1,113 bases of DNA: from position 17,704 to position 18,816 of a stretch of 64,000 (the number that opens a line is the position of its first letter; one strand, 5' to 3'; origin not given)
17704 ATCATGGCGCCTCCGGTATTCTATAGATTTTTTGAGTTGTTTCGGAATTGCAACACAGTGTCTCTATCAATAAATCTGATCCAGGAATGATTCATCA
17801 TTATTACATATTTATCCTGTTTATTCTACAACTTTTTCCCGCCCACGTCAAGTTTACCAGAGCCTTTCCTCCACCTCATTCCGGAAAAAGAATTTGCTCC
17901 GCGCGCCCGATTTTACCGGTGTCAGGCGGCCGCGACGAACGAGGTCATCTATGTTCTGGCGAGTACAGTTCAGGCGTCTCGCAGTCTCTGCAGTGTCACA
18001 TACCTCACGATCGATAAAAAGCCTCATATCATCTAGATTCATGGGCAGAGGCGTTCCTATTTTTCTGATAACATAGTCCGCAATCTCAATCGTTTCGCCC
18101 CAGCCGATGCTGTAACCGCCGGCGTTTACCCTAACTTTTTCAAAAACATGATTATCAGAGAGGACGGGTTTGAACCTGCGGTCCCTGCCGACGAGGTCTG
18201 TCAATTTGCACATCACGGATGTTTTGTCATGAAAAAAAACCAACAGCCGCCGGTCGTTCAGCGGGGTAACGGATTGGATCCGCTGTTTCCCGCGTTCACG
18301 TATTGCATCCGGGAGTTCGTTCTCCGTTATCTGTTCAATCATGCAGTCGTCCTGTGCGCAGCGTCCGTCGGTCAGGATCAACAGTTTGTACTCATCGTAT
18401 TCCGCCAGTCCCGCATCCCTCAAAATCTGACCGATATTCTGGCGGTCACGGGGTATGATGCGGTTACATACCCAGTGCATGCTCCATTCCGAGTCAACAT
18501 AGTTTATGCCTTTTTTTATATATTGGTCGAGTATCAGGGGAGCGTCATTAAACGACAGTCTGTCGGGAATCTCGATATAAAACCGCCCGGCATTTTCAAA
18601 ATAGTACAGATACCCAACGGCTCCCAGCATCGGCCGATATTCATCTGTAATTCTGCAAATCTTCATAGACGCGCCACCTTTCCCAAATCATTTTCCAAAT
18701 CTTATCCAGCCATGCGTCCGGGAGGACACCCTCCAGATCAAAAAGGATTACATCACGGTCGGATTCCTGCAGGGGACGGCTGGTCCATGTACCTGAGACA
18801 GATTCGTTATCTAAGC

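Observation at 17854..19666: Permuted HipBST-like module: short HipA-family kinase first, then a HipS-like/DUF2442-like/HTH fusion, under a palindromic operator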

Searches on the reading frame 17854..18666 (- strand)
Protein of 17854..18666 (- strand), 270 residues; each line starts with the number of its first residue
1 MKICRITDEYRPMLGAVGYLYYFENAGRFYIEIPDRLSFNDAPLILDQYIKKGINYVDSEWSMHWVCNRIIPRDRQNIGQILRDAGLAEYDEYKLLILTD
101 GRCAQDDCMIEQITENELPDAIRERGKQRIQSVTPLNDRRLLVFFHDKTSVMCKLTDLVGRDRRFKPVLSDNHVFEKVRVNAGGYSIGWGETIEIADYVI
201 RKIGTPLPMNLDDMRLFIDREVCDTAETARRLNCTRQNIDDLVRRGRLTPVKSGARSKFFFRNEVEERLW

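Call 3: search_protein_families(library=pfam, proteins=[window:17854-18666:-], max_evalue=1)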
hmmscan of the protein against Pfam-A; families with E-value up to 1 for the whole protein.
window:17854-18666:- (270 aa): 3 families
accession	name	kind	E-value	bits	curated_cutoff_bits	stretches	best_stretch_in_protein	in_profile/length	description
PF12728.13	HTH_17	-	0.00027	21.6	27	1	224-269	3-47/51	Helix-turn-helix domain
PF10387.14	DUF2442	-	0.0047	17.6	23.9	1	130-193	1-59/72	Protein of unknown function (DUF2442)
PF13338.12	AbiEi_4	-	0.036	14.6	25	1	225-254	15-44/49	Transcriptional regulator, AbiEi antitoxin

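Call 4: search_protein_families(library=ncbifam, proteins=[window:17854-18666:-], max_evalue=1)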
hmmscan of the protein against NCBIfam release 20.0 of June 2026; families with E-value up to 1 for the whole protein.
window:17854-18666:- (270 aa): 1 family
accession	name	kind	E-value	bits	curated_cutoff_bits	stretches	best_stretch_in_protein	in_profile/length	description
TIGR01764.1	excise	domain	0.0061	16.9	28.8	1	225-257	4-36/49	excisionase family DNA-binding protein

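Call 6: search_protein_families(library=padloc, proteins=[window:17854-18666:-], max_evalue=1)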
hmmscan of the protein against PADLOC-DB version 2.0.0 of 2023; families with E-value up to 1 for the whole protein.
window:17854-18666:- (270 aa): 2 families
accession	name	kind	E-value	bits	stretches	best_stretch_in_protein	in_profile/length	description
PDLC04349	PDC-M03B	-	0.0001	20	1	67-115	73-122/232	-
PDLC04133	mad1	-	0.013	13.8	1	225-254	8-37/60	mads_1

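Call 7: search_protein_families(library=phrogs, proteins=[window:17854-18666:-], max_evalue=1)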
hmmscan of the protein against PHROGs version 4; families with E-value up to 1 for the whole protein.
window:17854-18666:- (270 aa): 6 families
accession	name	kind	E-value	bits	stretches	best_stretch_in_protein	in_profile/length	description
phrog_4691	-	integration and excision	1.2e-13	51.9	1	210-268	6-64/78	excisionase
phrog_38708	-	unknown function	2.7e-06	27.2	1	210-268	6-64/410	-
phrog_9834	-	integration and excision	0.0012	20.1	1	218-266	24-71/86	excisionase and transcriptional regulator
phrog_66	-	integration and excision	0.0014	19.4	1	215-267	86-138/412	excisionase and transcriptional regulator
phrog_31301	-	DNA, RNA and nucleotide metabolism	0.36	12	1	224-255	16-47/87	DNA binding protein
phrog_38715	-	unknown function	0.49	11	1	64-99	4-39/269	-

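Call 8: find_homologous_proteins(query=window:17854-18666:-)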
Query window:17854-18666:- (270 aa): 524 proteins with E <= 0.001 among 1206 candidates; the best 120 are listed.
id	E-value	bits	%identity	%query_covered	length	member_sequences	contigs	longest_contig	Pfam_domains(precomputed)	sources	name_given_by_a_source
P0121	8.7e-182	620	100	100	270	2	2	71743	-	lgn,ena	-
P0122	1.2e-123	430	69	100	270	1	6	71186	-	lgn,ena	-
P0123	1.3e-122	426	68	100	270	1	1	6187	-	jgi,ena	jgi:hypothetical protein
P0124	2.1e-120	419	67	100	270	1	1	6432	-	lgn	-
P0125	1.2e-93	331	56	100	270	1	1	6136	PF12728.14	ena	-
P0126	1.4e-93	331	51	100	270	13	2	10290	-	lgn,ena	-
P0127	2.5e-93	330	56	100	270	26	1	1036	PF12728.14,PF10387.15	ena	-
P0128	8.3e-92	325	55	100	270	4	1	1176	PF12728.14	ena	-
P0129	9.5e-92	325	53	100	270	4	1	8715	PF12728.14,PF10387.15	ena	-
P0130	2.7e-91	323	53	100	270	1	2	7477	PF10387.15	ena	-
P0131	5.8e-90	319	54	100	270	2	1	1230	PF10387.15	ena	-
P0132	5.1e-78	280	47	100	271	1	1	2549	PF12728.14,PF10387.15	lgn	-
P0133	2.1e-76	275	47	100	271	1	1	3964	PF12728.14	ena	-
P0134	3.2e-74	267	47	100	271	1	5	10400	PF12728.14,PF10387.15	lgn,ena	-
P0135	3.5e-74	267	45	100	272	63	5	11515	PF12728.14,PF10387.15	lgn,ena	-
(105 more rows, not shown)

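Call 19: search_solved_structures(query=A1, max_evalue=10, show_alignments=3)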
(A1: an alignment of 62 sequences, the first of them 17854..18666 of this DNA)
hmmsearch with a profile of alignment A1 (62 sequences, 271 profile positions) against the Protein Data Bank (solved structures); distinct sequences matched with E-value up to 10: 1.
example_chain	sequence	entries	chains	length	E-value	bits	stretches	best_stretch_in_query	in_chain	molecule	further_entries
2auw_A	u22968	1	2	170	0.095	15.1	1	129-239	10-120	hypothetical protein NE0471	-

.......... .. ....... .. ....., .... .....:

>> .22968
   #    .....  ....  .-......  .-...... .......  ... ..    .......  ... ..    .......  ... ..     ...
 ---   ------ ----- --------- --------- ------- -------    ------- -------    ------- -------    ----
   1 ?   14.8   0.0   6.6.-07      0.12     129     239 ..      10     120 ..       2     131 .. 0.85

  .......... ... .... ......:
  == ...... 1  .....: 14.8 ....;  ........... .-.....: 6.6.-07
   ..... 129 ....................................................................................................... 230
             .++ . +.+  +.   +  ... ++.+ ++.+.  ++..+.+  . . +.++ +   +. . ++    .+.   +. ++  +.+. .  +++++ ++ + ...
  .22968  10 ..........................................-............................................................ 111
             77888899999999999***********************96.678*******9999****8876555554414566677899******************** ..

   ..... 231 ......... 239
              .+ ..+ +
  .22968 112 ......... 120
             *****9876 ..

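Call 23: predict_structure(alignment_id=A1)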
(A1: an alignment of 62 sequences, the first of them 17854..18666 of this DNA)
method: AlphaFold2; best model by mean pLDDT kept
length: 270 residues; sequences in the alignment: 62
mean_pLDDT: 92.0   pTM: 0.83
mean pLDDT of the five models: 92.0, 91.9, 91.3, 91.2, 90.7
residues with pLDDT >= 90: 214; 70-90: 56; 50-70: 0; < 50: 0
segments of 3 or more residues with pLDDT < 50: none
pLDDT, mean of each block of 10 residues (from residue 1): 94 92 93 91 86 92 93 92 93 94 87 96 93 94 94 94 94 95 93 92 88 91 92 92 92 90 84
secondary structure, 60 per line:
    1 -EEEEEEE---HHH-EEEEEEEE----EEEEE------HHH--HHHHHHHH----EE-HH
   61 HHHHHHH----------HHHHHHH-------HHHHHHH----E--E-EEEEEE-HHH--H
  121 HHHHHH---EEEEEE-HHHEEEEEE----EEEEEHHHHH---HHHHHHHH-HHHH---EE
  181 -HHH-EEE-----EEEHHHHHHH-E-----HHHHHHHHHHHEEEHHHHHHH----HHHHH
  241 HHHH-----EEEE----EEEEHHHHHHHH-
elements in order: E2-8 E16-23 E28-32 H44-51 H59-67 H78-84 H92-98 E108-113 H120-126 E130-135 E140-145 E150-154 H155-159 H163-170 H172-175 E186-188 E194-196 H197-203 H211-221 E222-224 H225-231 H236-244 E250-253 E258-261 H262-269

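Call 27: fold_search(model_id=the predicted structure, library=pdb)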
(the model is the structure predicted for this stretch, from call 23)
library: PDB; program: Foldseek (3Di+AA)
matches with E <= 10: 691; with E <= 0.001: 0
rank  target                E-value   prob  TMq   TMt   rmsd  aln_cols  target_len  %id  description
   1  2auw_B                2.1e-03  1.00  0.26  0.44  14.7       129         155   16  Crystal Structure of Putative DNA Binding Protein NE0471 from Nitrosomonas europaea ATCC 19718 (released 2005-10-11)
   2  2auw_A                3.2e-03  1.00  0.27  0.46  14.6       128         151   14  Crystal Structure of Putative DNA Binding Protein NE0471 from Nitrosomonas europaea ATCC 19718 (released 2005-10-11)
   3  4pu4_B                2.0e-02  0.95  0.29  0.20  18.8       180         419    8  Shewanella oneidensis MR-1 Toxin Antitoxin System HipA, HipB and its operator DNA complex (space group P21) (released 2014-08-06)
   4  6npb_A                3.2e-02  0.97  0.21  0.15   6.6       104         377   12  X-ray crystal structure of TmpA, 2-trimethylaminoethylphosphonate hydroxylase, with Fe and 2OG (released 2019-03-06)
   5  6npb_B                3.8e-02  0.91  0.20  0.15   6.7       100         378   11  X-ray crystal structure of TmpA, 2-trimethylaminoethylphosphonate hydroxylase, with Fe and 2OG (released 2019-03-06)
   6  4pu4_A                4.1e-02  0.66  0.26  0.18  19.6       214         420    9  Shewanella oneidensis MR-1 Toxin Antitoxin System HipA, HipB and its operator DNA complex (space group P21) (released 2014-08-06)
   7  6npc_B                4.9e-02  0.91  0.21  0.16   7.0       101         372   14  X-ray crystal structure of TmpA, 2-trimethylaminoethylphosphonate hydroxylase, with Fe, 2OG, and 2-trimethylaminoethyl (released 2019-03-06)
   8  3k8r_B                9.5e-02  0.98  0.23  0.67   3.6        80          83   11  Crystal structure of protein of unknown function (YP_427503.1) from Rhodospirillum rubrum ATCC 11170 at 2.75 A resolut (released 2009-10-27)
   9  3k8r_A                1.1e-01  0.97  0.22  0.62   3.8        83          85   12  Crystal structure of protein of unknown function (YP_427503.1) from Rhodospirillum rubrum ATCC 11170 at 2.75 A resolut (released 2009-10-27)
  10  3luu                  1.1e-01  0.75  0.19  0.48   6.2        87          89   14  Crystal structure of Protein with unknown function which belongs to Pfam DUF971 family (AFE_2189) from Acidithiobacillus (released 2010-03-09)
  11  6ama_Y                1.3e-01  1.00  0.17  0.73   2.5        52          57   21  Structure of S. coelicolor/S. venezuelae BldC-smeA-ssfA complex to 3.09 Angstrom (released 2018-03-28)
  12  7czo                  1.4e-01  0.87  0.27  0.58   4.8       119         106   13  N-terminal domain of HipA toxin (released 2021-09-29)
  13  8y5l_NA               1.6e-01  0.07  0.11  0.07  21.0       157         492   11  E.coli transcription translation coupling complex in TTC-B state 1 (subclass1) containing mRNA with 30-mer spacer, Nu (released 2025-08-13)
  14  6ama_B                2.1e-01  1.00  0.17  0.74   1.8        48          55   19  Structure of S. coelicolor/S. venezuelae BldC-smeA-ssfA complex to 3.09 Angstrom (released 2018-03-28)
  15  5ms0_M                2.7e-01  0.06  0.11  0.08  22.4       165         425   12  pseudo-atomic model of the RNA polymerase lambda-based antitermination complex solved by cryo-EM (released 2017-05-03)
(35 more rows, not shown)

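Call 28: search_protein_families(library=pfam, alignment_id=A1, max_evalue=10)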
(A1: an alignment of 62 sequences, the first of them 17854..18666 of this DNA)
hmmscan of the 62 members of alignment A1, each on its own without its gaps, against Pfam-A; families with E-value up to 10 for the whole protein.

A. member 1, window:17854-18666:- (270 aa): 3 families
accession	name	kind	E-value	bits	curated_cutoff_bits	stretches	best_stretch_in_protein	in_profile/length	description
PF12728.13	HTH_17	-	0.00027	21.6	27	1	224-269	3-47/51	Helix-turn-helix domain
PF10387.14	DUF2442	-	0.0047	17.6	23.9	1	130-193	1-59/72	Protein of unknown function (DUF2442)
PF13338.12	AbiEi_4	-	0.036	14.6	25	1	225-254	15-44/49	Transcriptional regulator, AbiEi antitoxin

B. families by the number of members that match (of 62 scanned): 36 families (the first 25 are shown)
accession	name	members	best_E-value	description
PF10387.14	DUF2442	62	5.5e-10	Protein of unknown function (DUF2442)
PF12728.13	HTH_17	62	7.2e-10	Helix-turn-helix domain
PF13338.12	AbiEi_4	28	6.5e-05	Transcriptional regulator, AbiEi antitoxin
PF13411.12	MerR_1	17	0.0037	MerR HTH family regulatory protein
PF19934.4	DUF6397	14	0.00063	Family of unknown function (DUF6397)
PF22233.2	PhyR_sigma-like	13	0.036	Response regulator PhyR, sigma-like domain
PF08281.18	Sigma70_r4_2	9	0.025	Sigma-70, region 4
PF00376.29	MerR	9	0.027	MerR family regulatory protein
PF13518.12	HTH_28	6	0.026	Helix-turn-helix domain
PF13551.12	HTH_29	5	0.02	Winged helix-turn helix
PF16365.12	EutK_C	3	0.041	Ethanolamine utilization protein EutK C-terminus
PF21531.3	Rv2175c_wHTH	3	0.053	DNA-binding protein Rv2175c, wHTH domain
PF04297.20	UPF0122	3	0.17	Putative helix-turn-helix protein, YlxM / p13 like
PF07453.19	NUMOD1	2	0.17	NUMOD1 domain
PF20861.2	Isd_H_B_linker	1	0.006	Iron-regulated surface determinant protein H/B, linker domain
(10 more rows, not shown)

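Call 82: fold_search(model_id=the predicted structure, library=viral)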
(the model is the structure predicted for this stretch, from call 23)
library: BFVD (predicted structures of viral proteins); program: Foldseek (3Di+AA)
matches with E <= 10: 1094; with E <= 0.001: 0
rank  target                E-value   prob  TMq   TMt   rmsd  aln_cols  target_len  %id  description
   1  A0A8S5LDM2            5.1e-03  1.00  0.17  0.70   1.0        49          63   37  Helix-turn-helix domain protein [Siphoviridae sp. ctRlz6]
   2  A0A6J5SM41            1.4e-02  1.00  0.17  0.37   8.0        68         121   13  Helix-turn-helix domain-containing protein [uncultured Caudovirales phage]
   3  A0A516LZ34            1.4e-02  1.00  0.17  0.59   6.5        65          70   22  (no name in the UniProt tables at hand)
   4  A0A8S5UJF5            1.8e-02  1.00  0.18  0.54   2.5        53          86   26  Helix-turn-helix domain protein [Siphoviridae sp. ctvph17]
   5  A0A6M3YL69            1.9e-02  1.00  0.20  0.50   2.5        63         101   21  (no name in the UniProt tables at hand)
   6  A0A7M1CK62            1.9e-02  1.00  0.18  0.50   6.2        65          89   25  MerR-like helix-turn-helix DNA binding domain protein [Arthrobacter phage Yavru]
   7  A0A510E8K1            2.1e-02  1.00  0.25  0.68   3.2        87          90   15  (no name in the UniProt tables at hand)
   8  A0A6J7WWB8            2.3e-02  1.00  0.17  0.64   1.5        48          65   25  Uncharacterized protein [uncultured Caudovirales phage]
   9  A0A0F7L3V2            3.4e-02  1.00  0.17  0.64   1.9        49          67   26  Helix-turn-helix domain-containing protein [uncultured marine virus]
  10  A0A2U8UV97            3.4e-02  1.00  0.18  0.67   2.0        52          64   19  DNA-binding domain-containing protein [Listeria phage PSU-VKH-LP040]
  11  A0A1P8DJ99            3.4e-02  1.00  0.17  0.69   1.7        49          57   26  (no name in the UniProt tables at hand)
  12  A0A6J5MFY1            3.8e-02  1.00  0.17  0.74   2.5        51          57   25  Helix-turn-helix domain-containing protein [uncultured Caudovirales phage]
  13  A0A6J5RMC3            4.8e-02  1.00  0.16  0.54   2.8        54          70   22  Helix-turn-helix domain containing protein [uncultured Caudovirales phage]
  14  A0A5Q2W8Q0            5.1e-02  1.00  0.16  0.58   2.3        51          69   18  MerR-like helix-turn-helix DNA binding domain protein [Arthrobacter phage Kuleana]
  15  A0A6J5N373            5.5e-02  1.00  0.17  0.56   1.8        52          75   23  Helix-turn-helix domain containing protein [uncultured Caudovirales phage]
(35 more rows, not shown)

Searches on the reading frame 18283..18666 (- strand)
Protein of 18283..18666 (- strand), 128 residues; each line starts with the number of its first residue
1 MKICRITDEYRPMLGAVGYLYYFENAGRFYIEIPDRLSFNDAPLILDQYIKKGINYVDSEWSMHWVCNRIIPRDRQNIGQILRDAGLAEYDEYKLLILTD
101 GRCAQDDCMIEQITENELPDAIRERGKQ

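Call 73: search_protein_representatives(alignment_id=A3)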
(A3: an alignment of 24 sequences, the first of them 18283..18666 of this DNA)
Query: 24 sequences, 128 profile positions. Proteins with E-value up to 0.001 (for the whole library): 740; up to 1e-10: 461; up to 1e-30: 139. The best 150 are listed.
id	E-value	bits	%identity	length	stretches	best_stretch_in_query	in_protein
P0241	1.1e-59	216.0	-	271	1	1-127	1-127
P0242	2.2e-59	215.0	-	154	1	1-127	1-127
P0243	3.7e-59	214.3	-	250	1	1-125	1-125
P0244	1.5e-57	209.0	-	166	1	1-125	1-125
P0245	2.3e-56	205.2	-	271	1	1-127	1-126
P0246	1.1e-55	203.0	-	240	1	1-127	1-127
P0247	3.5e-55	201.4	-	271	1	1-127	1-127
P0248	3.3e-54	198.3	-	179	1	1-127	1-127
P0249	1.2e-51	190.0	-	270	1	1-127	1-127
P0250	1.2e-51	190.0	-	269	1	1-126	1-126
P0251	2.1e-51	189.2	-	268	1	1-126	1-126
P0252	3.5e-51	188.5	-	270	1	1-126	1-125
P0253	3.9e-51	188.3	-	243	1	15-127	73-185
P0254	4.1e-51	188.3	-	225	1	1-127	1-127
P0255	1.0e-50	187.0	-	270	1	1-127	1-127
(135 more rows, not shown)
